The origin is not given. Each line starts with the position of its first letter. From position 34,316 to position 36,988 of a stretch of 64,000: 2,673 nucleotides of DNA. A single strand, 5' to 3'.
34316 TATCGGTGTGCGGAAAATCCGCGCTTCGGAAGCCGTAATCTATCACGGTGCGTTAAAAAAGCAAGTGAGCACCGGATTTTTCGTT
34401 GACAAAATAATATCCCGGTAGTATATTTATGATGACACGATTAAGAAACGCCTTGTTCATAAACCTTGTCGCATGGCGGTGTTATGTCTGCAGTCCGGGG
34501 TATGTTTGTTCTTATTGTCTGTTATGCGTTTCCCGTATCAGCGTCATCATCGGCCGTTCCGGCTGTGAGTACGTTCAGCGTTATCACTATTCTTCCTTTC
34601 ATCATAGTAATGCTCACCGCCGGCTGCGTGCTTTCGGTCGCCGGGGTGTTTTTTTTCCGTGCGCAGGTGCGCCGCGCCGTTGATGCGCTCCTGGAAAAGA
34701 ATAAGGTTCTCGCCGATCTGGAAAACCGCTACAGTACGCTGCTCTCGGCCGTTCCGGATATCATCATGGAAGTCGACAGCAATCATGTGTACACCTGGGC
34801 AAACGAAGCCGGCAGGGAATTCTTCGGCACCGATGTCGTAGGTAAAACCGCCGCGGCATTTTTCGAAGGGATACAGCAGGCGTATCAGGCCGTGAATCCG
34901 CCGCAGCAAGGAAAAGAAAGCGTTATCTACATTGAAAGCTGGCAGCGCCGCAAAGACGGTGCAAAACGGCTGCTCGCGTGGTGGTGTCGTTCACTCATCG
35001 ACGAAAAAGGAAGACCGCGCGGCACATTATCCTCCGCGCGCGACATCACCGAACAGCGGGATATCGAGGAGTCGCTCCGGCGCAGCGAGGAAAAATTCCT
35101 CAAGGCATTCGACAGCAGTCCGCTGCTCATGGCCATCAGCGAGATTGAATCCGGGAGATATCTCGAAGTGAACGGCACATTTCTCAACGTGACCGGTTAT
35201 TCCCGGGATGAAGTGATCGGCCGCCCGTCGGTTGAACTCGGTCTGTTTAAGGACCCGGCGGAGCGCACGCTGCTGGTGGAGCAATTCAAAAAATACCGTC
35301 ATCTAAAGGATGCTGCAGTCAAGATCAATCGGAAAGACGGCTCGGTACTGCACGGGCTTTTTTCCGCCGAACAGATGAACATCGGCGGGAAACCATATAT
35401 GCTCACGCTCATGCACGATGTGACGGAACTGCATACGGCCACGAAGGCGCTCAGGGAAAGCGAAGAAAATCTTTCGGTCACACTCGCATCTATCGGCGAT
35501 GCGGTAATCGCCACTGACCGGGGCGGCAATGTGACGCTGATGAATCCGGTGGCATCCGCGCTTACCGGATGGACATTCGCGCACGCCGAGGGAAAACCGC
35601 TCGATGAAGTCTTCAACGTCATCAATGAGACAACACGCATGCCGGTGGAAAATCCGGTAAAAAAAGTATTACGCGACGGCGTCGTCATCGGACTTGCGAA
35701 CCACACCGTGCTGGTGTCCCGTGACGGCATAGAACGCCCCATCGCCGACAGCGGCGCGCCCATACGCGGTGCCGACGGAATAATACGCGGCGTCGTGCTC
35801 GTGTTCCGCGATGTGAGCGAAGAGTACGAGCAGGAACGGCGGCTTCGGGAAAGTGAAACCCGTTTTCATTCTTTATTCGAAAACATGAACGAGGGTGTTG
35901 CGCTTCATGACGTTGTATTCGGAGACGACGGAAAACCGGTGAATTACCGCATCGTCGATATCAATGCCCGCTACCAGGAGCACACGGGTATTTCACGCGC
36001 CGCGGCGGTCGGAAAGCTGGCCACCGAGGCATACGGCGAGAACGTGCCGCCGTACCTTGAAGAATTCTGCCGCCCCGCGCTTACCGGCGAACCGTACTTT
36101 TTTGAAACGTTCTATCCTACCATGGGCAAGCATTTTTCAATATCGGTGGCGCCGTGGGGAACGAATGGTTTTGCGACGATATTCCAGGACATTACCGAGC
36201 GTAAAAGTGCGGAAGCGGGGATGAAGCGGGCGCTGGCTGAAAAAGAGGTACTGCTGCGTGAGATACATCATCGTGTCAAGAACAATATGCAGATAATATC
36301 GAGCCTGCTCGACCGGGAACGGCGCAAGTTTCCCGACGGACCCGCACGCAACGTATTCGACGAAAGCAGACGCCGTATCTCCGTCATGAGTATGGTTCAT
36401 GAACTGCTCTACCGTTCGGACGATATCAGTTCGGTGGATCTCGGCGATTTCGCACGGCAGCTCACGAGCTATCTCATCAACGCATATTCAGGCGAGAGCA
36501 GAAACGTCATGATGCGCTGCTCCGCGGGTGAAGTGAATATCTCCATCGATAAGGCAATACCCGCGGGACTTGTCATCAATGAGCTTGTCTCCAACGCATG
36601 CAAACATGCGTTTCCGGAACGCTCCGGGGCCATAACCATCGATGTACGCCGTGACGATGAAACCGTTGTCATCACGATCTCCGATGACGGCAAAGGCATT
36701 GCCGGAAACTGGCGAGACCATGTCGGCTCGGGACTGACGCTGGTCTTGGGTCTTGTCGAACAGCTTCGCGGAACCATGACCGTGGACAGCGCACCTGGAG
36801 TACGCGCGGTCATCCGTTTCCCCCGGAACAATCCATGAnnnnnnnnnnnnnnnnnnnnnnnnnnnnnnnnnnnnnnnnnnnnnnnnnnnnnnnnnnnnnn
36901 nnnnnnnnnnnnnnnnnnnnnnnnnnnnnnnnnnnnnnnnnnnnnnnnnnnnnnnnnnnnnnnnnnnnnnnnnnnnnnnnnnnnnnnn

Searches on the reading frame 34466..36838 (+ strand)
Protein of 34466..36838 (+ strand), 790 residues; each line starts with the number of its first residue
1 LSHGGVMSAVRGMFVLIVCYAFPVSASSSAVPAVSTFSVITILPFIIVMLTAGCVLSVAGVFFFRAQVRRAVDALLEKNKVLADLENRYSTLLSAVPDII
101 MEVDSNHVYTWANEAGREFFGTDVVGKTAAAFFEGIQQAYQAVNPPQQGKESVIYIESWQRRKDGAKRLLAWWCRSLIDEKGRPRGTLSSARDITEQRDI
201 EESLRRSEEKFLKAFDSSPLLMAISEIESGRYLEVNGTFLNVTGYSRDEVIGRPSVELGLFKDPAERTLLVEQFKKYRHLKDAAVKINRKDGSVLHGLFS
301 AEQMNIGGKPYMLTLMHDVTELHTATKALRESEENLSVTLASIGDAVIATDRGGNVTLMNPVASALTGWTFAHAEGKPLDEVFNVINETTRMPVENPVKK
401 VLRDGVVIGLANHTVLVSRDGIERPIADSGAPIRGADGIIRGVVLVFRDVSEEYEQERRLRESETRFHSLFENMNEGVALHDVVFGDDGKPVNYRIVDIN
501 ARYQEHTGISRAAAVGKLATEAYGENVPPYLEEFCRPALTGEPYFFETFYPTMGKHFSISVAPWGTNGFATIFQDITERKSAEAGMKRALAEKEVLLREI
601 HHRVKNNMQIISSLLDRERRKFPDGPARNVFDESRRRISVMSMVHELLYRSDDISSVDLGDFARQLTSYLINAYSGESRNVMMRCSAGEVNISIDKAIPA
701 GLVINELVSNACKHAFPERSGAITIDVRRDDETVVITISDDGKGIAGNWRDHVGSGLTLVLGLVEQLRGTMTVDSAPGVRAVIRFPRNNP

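Call 47: search_protein_families(library=pfam, proteins=[window:34466-36838:+], max_evalue=0.001)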
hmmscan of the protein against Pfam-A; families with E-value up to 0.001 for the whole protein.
window:34466-36838:+ (790 aa): 10 families
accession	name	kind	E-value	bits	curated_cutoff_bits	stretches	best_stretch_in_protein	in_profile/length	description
PF08448.16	PAS_4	-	2.6e-35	121.4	23.1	3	341-454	2-109/110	PAS fold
PF00989.32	PAS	-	1.8e-27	96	22.6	3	336-450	3-113/113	PAS fold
PF13426.13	PAS_9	-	5e-27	94.6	27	3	228-321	9-103/103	PAS domain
PF07568.18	HisKA_2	-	8.1e-26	90.4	22.3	1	599-674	1-76/76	Histidine kinase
PF13188.13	PAS_8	-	2.1e-25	88.2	21.8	2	466-518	2-46/65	PAS domain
PF02518.31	HATPase_c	-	1.5e-12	48.4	26.4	1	701-787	7-109/111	Histidine kinase-, DNA gyrase B-, and HSP90-like ATPase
PF13581.12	HATPase_c_2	-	4.6e-08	33.6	27.4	1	681-766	14-111/127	Histidine kinase-like ATPase domain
PF12860.13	PAS_7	-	2.1e-06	28.3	27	0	522-583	53-114/115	PAS fold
PF07536.20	HWE_HK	-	5.5e-06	27.5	22.8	1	599-665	1-64/83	HWE histidine kinase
PF08447.18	PAS_3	-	6.1e-06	26.9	25.6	0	233-294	2-65/89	PAS fold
